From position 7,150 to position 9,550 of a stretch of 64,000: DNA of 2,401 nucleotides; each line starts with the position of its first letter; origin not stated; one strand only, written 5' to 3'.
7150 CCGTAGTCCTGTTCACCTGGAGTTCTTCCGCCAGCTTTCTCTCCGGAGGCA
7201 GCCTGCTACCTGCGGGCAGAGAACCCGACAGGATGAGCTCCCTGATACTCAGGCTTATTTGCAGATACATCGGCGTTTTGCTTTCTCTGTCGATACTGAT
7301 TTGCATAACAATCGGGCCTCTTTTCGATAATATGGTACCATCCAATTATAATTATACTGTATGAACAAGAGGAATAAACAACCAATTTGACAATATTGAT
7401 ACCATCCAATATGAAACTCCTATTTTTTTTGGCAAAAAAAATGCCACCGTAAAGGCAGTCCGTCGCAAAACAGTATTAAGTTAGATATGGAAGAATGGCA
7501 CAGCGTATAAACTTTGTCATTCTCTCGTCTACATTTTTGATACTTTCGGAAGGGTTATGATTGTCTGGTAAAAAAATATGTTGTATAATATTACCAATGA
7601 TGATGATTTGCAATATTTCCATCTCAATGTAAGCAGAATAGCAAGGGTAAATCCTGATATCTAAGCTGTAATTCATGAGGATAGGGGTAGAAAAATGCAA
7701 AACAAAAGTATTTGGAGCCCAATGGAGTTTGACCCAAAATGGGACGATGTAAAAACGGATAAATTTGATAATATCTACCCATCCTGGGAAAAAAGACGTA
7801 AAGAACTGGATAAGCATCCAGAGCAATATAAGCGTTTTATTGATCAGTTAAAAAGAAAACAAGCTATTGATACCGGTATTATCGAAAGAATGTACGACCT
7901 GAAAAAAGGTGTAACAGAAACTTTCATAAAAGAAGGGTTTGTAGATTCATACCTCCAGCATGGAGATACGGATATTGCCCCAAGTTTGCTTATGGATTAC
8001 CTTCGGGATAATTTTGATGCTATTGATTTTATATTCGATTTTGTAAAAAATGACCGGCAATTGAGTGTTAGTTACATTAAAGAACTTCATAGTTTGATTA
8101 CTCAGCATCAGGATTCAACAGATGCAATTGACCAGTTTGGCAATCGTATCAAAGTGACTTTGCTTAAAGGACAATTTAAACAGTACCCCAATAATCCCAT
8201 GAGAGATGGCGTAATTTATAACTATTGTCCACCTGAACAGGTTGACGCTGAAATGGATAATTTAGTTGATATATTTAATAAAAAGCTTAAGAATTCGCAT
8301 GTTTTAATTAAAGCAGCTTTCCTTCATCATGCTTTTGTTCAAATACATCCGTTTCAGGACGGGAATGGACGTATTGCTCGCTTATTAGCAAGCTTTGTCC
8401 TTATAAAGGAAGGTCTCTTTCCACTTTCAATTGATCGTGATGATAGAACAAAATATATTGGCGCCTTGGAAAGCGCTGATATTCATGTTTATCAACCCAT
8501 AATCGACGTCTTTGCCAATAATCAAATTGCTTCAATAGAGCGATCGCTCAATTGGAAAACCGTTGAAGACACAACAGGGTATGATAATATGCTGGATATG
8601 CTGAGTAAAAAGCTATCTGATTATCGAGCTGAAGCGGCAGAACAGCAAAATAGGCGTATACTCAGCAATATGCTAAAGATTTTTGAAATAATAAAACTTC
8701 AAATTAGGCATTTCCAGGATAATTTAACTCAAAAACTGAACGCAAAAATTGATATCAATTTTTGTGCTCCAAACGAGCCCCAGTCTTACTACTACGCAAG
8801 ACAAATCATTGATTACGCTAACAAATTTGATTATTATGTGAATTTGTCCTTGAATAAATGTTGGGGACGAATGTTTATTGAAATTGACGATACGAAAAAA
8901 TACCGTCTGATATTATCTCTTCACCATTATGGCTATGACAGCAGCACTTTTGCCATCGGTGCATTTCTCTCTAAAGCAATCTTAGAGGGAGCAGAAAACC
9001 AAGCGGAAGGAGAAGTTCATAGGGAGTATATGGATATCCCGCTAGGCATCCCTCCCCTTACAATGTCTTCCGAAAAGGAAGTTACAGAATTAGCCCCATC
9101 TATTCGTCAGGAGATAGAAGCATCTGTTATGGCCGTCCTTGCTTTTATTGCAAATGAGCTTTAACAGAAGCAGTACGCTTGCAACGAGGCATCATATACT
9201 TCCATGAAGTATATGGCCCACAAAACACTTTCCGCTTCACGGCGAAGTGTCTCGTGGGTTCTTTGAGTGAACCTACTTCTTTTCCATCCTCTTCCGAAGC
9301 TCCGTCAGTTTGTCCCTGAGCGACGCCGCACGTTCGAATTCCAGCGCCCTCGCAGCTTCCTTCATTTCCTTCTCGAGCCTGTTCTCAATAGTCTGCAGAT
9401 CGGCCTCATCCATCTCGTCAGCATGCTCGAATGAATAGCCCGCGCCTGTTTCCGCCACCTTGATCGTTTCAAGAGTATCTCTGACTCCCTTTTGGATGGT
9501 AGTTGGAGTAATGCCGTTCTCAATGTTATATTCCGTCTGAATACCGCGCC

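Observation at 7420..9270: AT-rich orphan Fic-domain gene inserted between uvrB and uvrA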

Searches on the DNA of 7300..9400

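Call 44: search_rna_families(source=window, start=7300, end=9400, threshold=evalue, max_evalue=1)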
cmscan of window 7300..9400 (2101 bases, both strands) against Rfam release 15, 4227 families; matches with E-value up to 1: 1.
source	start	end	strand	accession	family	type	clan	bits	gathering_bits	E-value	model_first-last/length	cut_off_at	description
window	7827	7899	+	RF00117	C0719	Gene; sRNA;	-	16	50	0.5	1-222/222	no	C0719 RNA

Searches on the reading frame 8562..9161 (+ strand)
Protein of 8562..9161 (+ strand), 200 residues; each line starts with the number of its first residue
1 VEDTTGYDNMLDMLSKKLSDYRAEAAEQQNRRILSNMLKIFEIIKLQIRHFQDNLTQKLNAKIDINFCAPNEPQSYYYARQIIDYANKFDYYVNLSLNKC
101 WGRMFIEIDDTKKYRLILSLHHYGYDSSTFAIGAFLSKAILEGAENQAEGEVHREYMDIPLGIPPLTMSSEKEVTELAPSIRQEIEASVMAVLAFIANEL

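Call 54: search_solved_structures(query=A5, max_evalue=10, show_alignments=0)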
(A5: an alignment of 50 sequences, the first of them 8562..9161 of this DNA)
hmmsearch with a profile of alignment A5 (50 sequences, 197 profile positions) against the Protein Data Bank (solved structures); distinct sequences matched with E-value up to 10: 49.
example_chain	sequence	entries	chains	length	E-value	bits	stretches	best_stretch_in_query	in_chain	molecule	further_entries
6pts_A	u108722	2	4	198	0.0031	20.1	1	19-71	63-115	Apolipoprotein A-I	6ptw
2msc_A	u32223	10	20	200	0.0033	20.1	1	19-71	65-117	Apolipoprotein A-I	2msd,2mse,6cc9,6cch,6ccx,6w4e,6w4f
4v6m_A0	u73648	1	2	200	0.0034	20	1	19-71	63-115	Apolipoprotein A-I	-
1av1_A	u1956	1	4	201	0.0037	19.9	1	19-71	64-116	APOLIPOPROTEIN A-I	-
3k2s_A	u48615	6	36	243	0.0063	19.2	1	19-71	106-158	Apolipoprotein A-I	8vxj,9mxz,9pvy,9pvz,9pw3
6clz_B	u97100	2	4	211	0.0088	18.7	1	19-71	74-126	Apolipoprotein A-I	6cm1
7kjr_C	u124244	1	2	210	0.014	18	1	19-71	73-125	Apolipoprotein A-I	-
8eqs_C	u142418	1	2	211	0.014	18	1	19-71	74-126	Apolipoprotein A-I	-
3r2p_A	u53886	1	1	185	0.04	16.5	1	19-71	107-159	Apolipoprotein A-I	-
3iv1_A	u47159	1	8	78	0.051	16.2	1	6-68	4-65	Tumor susceptibility gene 101 protein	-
8gl3_A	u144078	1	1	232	0.1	15.2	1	7-83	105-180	pRLB-519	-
5brk_B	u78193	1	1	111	0.15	14.7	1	123-180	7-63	Serine/threonine-protein kinase LATS1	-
2n5e_A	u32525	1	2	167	0.16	14.6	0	25-66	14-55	Apolipoprotein A-I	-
3s84_A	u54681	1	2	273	0.18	14.4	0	15-66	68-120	Apolipoprotein A-IV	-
7uw9_H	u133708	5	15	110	0.27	13.8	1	5-81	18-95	V-type proton ATPase subunit G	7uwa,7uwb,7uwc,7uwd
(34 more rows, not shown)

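Call 59: predict_structure(alignment_id=A5)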
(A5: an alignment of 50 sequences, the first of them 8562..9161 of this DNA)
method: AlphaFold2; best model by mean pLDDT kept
length: 200 residues; sequences in the alignment: 50
mean_pLDDT: 94.0   pTM: 0.86
mean pLDDT of the five models: 94.0, 93.8, 93.2, 93.0, 92.8
residues with pLDDT >= 90: 179; 70-90: 7; 50-70: 12; < 50: 2
segments of 3 or more residues with pLDDT < 50: none
pLDDT, mean of each block of 10 residues (from residue 1): 75 96 96 98 98 96 98 97 98 98 97 97 98 97 67 84 98 98 98 97
secondary structure, 60 per line:
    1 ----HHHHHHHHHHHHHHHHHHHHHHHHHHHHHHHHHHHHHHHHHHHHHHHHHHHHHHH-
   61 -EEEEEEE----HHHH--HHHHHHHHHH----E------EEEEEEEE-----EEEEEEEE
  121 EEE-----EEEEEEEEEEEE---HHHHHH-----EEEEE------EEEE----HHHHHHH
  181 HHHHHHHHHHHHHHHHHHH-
elements in order: H5-59 E62-68 H73-76 H79-88 E100-107 E113-123 E129-140 H144-149 E155-159 E166-169 H174-199

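Call 62: fold_search(model_id=the predicted structure, library=pdb)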
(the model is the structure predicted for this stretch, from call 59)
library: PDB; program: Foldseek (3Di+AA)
matches with E <= 10: 210; with E <= 0.001: 0
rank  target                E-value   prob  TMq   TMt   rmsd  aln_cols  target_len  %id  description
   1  7ui9_q                4.2e-03  0.96  0.31  0.15  12.7       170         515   10  Core Mediator-PICearly (Copy A) (released 2023-02-15)
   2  5oqm_d                2.2e-01  0.38  0.29  0.16  12.5       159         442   12  STRUCTURE OF YEAST TRANSCRIPTION PRE-INITIATION COMPLEX WITH TFIIH AND CORE MEDIATOR (released 2018-05-09)
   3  4zor_C                3.7e-01  0.33  0.21  0.31   6.9        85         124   12  The structure of the S37P MS2 viral capsid assembly. (released 2016-09-07)
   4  9kgy_A                4.9e-01  0.18  0.20  0.30  11.4       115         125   12  Crystal structure of a de novo designed monomeric mainly-beta protein B10 (orthorhombic) (released 2025-07-02)
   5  2b2d_A                5.9e-01  0.23  0.21  0.30   6.9        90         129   12  RNA stemloop operator from bacteriophage QBETA complexed with an N87S,E89K mutant MS2 capsid (released 2006-05-09)
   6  7ds4_B                5.9e-01  0.10  0.22  0.19  12.1       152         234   10  Crystal structure of actin capping protein in complex with twinflin-1 C-terminus tail F323K mutant (released 2021-03-03)
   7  8y3n_B                6.2e-01  0.18  0.22  0.32  12.5       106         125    8  The self-assembled nanotube of CPC46A/Q70C (released 2024-11-06)
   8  7ds3_B                6.6e-01  0.06  0.17  0.16  12.6       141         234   13  Crystal structure of actin capping protein in complex with twinflin-2 C-terminus tail (released 2021-03-03)
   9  4zor_D                8.3e-01  0.20  0.21  0.30   6.9        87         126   13  The structure of the S37P MS2 viral capsid assembly. (released 2016-09-07)
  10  8bgm_B                8.3e-01  0.10  0.20  0.10  10.8       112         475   14  Crystal structure of the OrfX1-OrfX3 complex from the PMP1 neurotoxin gene cluster (released 2022-12-07)
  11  5mxw                  8.8e-01  0.02  0.11  0.13  16.4       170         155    8  Crystal structure of yellow lupin LLPR-10.2B protein in complex with melatonin and trans-zeatin. (released 2018-04-18)
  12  4zor_E                9.4e-01  0.16  0.21  0.30   7.1        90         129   12  The structure of the S37P MS2 viral capsid assembly. (released 2016-09-07)
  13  5i7l_B                9.4e-01  0.03  0.16  0.15  17.9       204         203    6  Crystal Structure of SPLUNC1 Disulfide Mutant M2 (A48C, V253C) (released 2016-05-18)
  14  8y3t_A                9.9e-01  0.14  0.22  0.34  11.9       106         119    8  The self-assembled nanotube of CPC46A/Q70H (released 2024-11-06)
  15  8alo_B                9.9e-01  0.12  0.23  0.28  10.0       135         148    5  Heterodimer formation of sensory domains of Vibrio cholerae regulators ToxR and ToxS (released 2023-09-13)
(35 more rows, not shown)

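Call 69: fold_search(model_id=the predicted structure, library=viral)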
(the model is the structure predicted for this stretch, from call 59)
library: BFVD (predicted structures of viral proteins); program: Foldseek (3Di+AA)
matches with E <= 10: 626; with E <= 0.001: 0
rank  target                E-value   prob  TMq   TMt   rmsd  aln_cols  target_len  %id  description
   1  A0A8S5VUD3            4.1e-03  0.99  0.29  0.37   9.1       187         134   13  Uncharacterized protein [Ackermannviridae sp.]
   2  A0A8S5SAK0            1.7e-02  0.95  0.37  0.23  10.7       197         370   12  Competence protein [Siphoviridae sp. ctgaY24]
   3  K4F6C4                2.4e-02  0.57  0.25  0.31  10.7       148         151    7  Uncharacterized protein [Cronobacter phage vB_CsaM_GAP32]
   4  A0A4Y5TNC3            2.5e-02  0.63  0.28  0.36  10.1       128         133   12  (no name in the UniProt tables at hand)
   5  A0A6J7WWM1            2.6e-02  0.90  0.35  0.30   7.3       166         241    8  DUF932 domain-containing protein [uncultured Caudovirales phage]
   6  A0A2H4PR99            1.2e-01  0.30  0.24  0.29  12.7       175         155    9  Uncharacterized protein [Proteus phage PM87]
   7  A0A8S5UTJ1            1.2e-01  0.23  0.24  0.24  16.8       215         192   13  Uncharacterized protein [Myoviridae sp. ctYA416]
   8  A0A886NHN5            1.2e-01  0.15  0.19  0.21  15.9       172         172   11  (no name in the UniProt tables at hand)
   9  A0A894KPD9            1.3e-01  0.44  0.24  0.34   7.3        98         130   16  Putative minor coat protein [Chimba virus]
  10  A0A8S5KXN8            1.3e-01  0.14  0.20  0.23  13.2       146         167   12  Coat protein [ssRNA phage AVE016]
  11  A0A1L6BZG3            1.5e-01  0.07  0.12  0.09  31.9       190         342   11  (no name in the UniProt tables at hand)
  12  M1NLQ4                1.7e-01  0.38  0.20  0.19  14.6       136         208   17  Uncharacterized protein [Moumouvirus goulette]
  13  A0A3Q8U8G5            1.7e-01  0.16  0.20  0.20  19.2       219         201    9  Uncharacterized protein [Megavirus baoshan]
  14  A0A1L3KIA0            1.8e-01  0.28  0.24  0.34  10.9       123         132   10  Uncharacterized protein [Beihai levi-like virus 18]
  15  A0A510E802            1.8e-01  0.20  0.27  0.30  12.3       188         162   10  (no name in the UniProt tables at hand)
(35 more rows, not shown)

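Call 74: find_homologous_proteins(query=A5, max_evalue=0.001)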
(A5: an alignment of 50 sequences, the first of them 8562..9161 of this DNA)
Query A5 (50 sequences) (200 aa, profile of the alignment): 24 proteins with E <= 0.001 among 2225 candidates.
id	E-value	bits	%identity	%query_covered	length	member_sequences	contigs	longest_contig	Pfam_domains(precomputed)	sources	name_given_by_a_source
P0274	1.6e-44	170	57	100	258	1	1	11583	-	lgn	-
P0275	3.4e-43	165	14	69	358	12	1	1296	PF02661.24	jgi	jgi:prophage maintenance system killer protein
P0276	9.2e-43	164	18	74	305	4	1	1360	PF02661.24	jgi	jgi:hypothetical protein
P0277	1.0e-42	164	24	57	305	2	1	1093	PF02661.24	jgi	jgi:hypothetical protein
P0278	3.5e-42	162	80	100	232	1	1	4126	-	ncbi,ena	-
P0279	9.5e-42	161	18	66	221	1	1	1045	-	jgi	jgi:hypothetical protein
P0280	9.6e-42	161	18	66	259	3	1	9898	-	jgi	-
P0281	3.4e-41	159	17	64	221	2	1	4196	-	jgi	jgi:hypothetical protein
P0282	9.5e-41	157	17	74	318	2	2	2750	PF02661.24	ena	-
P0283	1.6e-40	157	61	100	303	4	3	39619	PF02661.24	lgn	-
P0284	5.0e-40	155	17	64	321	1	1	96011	PF02661.24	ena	-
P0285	1.2e-39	154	31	29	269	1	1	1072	-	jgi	jgi:hypothetical protein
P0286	1.5e-39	153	13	71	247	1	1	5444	-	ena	-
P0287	8.7e-39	151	23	29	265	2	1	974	-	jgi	jgi:hypothetical protein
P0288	1.3e-38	150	15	63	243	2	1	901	-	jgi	jgi:hypothetical protein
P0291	3.4e-37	146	-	-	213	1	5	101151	-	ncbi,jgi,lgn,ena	jgi:hypothetical protein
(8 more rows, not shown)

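Call 75: find_encoding_contigs(protein=P0291, flank=3000, max_places=3)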
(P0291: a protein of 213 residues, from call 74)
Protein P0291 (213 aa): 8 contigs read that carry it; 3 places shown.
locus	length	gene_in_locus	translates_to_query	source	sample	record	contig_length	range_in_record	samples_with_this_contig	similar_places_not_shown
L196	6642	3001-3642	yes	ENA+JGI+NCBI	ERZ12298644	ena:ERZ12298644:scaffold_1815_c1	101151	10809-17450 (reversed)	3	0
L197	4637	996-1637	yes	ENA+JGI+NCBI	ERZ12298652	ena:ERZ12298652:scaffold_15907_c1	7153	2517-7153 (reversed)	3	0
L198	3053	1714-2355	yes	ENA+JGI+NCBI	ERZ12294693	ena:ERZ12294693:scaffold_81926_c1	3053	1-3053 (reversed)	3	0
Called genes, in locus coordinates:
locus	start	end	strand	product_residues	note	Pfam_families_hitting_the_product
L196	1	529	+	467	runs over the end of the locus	PF00375:SDF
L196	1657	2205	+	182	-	PF01797:Y1_Tnp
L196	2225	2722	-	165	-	-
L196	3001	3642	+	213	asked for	-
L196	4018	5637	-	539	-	PF00342:PGI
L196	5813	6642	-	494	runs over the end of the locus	PF01964:ThiC_Rad_SAM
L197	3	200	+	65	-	?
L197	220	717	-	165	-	-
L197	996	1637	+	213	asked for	-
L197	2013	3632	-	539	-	PF00342:PGI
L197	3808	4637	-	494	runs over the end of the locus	PF01964:ThiC_Rad_SAM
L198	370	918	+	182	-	PF01797:Y1_Tnp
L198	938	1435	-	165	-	-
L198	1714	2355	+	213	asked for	-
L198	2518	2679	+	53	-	-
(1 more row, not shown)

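Call 76: find_encoding_contigs(protein=P0274, flank=3000, max_places=2)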
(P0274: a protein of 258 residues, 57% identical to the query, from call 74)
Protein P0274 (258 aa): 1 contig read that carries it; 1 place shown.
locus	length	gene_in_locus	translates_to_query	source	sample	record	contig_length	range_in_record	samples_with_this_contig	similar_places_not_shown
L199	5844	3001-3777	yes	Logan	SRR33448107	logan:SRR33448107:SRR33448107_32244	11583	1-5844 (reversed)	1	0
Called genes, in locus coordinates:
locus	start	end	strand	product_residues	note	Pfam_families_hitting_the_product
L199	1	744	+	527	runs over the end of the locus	PF00239:Resolvase, PF07508:Recombinase, PF13408:Zn_ribbon_recom (weak)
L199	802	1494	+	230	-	PF00149:Metallophos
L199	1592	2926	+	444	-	PF14279:HNH_5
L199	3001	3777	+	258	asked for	-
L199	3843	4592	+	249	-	PF00376:MerR, PF13411:MerR_1, PF09278:MerR-DNA-bind (weak), PF07739:TipAS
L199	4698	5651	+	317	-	-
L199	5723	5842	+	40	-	?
